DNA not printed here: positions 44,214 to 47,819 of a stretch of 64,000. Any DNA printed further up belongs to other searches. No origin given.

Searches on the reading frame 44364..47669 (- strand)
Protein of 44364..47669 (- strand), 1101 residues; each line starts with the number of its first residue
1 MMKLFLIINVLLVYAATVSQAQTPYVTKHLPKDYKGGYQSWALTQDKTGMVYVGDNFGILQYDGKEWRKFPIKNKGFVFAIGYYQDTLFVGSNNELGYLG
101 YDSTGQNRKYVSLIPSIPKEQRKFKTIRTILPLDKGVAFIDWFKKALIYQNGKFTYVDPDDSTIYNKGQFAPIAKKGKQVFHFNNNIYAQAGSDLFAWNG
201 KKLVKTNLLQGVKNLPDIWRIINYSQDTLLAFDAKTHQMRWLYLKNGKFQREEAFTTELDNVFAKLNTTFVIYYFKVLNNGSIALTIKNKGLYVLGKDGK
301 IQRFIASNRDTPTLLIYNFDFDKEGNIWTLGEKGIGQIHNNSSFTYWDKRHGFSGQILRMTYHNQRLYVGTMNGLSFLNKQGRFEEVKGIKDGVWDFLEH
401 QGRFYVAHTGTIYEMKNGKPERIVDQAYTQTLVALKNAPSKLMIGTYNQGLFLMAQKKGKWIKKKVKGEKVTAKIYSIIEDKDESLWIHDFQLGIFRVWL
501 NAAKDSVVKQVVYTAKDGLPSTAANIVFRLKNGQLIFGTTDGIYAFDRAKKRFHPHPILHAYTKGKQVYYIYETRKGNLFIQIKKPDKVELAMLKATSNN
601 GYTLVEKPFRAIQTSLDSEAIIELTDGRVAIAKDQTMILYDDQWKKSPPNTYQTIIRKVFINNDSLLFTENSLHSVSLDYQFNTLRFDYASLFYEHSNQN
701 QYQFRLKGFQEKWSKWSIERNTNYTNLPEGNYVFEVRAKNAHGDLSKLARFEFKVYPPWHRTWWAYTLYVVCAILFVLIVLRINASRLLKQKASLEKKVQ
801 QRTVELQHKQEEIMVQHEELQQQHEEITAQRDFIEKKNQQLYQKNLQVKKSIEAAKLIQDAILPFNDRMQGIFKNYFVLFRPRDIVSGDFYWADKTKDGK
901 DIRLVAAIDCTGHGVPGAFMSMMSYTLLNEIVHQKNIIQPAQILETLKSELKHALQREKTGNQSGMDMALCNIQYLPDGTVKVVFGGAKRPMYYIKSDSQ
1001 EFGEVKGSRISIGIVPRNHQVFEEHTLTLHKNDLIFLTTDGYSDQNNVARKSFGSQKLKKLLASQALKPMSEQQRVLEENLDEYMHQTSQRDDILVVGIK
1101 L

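Call 21: search_protein_families(library=pfam, proteins=[window:44364-47669:-])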
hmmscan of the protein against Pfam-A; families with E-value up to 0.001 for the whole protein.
window:44364-47669:- (1101 aa): 4 families
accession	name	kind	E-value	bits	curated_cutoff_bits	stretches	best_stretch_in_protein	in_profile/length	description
PF07228.17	SpoIIE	-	4.8e-23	82.5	25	1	905-1100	7-190/192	Stage II sporulation protein E (SpoIIE)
PF07495.19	Y_Y_Y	-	6.9e-12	45.5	26.6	1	694-755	2-64/65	Y_Y_Y domain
PF07494.17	Reg_prop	-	6.7e-07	29.2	20.4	0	474-488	6-20/24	Two component regulator propeller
PF24421.1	Ig_J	-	0.00099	19.6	29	0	723-758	69-104/104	Tip attachment protein J, Ig-like domain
